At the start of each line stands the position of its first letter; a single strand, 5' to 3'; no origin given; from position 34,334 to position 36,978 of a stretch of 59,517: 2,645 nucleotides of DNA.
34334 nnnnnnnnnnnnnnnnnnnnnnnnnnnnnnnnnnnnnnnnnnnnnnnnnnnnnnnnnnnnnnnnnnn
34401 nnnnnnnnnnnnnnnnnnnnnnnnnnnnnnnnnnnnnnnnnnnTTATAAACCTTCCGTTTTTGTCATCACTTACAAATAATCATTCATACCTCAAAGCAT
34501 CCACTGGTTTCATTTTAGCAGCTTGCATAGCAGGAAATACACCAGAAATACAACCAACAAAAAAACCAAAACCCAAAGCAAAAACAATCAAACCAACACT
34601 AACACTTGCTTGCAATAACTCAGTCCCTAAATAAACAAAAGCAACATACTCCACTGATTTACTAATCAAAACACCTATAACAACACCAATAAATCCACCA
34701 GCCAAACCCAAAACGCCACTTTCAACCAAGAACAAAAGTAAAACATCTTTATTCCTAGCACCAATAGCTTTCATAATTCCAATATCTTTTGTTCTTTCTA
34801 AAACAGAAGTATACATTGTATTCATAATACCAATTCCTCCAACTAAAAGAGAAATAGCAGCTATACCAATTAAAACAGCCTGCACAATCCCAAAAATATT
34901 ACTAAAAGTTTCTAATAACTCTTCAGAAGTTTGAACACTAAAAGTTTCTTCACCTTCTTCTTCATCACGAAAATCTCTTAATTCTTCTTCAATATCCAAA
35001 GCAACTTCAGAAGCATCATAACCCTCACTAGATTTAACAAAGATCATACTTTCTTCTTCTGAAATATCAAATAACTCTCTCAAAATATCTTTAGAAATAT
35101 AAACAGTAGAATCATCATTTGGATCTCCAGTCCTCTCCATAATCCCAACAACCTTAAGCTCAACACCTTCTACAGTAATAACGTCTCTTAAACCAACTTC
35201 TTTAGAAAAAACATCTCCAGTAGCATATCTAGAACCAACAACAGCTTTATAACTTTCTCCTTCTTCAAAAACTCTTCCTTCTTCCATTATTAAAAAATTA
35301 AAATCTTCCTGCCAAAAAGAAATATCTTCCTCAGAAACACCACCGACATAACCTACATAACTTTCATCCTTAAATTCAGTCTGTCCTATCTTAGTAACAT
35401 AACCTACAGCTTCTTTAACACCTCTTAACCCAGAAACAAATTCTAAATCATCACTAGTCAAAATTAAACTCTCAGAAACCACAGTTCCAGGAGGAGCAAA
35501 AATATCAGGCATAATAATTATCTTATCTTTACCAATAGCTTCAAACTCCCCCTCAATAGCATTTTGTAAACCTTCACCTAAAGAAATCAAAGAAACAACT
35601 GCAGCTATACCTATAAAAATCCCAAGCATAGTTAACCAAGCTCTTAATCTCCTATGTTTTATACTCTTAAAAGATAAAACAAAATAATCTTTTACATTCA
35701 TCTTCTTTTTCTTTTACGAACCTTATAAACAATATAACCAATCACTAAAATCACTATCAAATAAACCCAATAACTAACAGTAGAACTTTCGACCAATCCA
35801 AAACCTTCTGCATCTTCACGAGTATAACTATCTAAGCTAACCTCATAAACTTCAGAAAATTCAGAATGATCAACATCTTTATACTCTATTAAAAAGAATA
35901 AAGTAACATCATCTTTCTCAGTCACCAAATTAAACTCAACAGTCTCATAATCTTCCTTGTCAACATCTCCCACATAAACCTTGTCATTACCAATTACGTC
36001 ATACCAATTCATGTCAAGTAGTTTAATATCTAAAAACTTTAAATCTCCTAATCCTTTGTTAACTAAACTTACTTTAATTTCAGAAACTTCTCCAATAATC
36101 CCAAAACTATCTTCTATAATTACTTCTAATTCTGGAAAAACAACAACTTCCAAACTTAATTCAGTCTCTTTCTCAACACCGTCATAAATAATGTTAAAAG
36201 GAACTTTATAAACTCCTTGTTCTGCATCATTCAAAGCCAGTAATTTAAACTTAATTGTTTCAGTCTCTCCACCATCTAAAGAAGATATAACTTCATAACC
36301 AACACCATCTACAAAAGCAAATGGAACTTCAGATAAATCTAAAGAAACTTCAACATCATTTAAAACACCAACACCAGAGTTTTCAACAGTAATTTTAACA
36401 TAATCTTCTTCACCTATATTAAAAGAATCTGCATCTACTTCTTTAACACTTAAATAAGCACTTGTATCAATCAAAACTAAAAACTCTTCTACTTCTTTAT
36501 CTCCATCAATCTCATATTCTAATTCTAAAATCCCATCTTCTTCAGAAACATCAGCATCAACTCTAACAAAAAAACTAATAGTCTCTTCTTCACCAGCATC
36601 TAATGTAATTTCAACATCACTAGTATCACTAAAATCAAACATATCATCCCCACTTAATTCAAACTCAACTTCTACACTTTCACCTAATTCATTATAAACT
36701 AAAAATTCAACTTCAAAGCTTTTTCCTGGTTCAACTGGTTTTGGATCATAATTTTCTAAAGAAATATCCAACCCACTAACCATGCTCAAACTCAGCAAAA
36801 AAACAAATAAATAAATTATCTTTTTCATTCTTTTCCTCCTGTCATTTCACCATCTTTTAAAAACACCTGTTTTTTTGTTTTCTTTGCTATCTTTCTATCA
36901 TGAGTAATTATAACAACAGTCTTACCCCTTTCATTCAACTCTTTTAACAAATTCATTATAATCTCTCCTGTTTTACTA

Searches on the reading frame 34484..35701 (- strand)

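Call 15: search_protein_families(library=pfam, proteins=[window:34484-35701:-], max_evalue=0.001)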
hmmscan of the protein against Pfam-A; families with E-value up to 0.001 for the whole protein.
window:34484-35701:- (406 aa): 2 families
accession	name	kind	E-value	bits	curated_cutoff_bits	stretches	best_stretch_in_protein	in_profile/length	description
PF12704.14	MacB_PCD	-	9.1e-24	85.3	27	1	22-239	2-206/207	MacB-like periplasmic core domain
PF02687.27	FtsX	-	4.7e-20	72.3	25.5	1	280-399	3-120/120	FtsX-like permease C-terminal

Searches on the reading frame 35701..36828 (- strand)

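Call 15: search_protein_families(library=pfam, proteins=[window:35701-36828:-], max_evalue=0.001)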
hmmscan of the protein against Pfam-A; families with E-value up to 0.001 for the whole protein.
window:35701-36828:- (376 aa): 2 families
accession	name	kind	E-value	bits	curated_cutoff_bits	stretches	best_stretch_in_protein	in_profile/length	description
PF07705.17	CARDB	-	9.3e-11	42.3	22.7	0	25-115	8-91/101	CARDB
PF11614.14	FixG_C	-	0.00032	21.3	25.6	0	42-112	37-107/119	IG-like fold at C-terminal of FixG, putative oxidoreductase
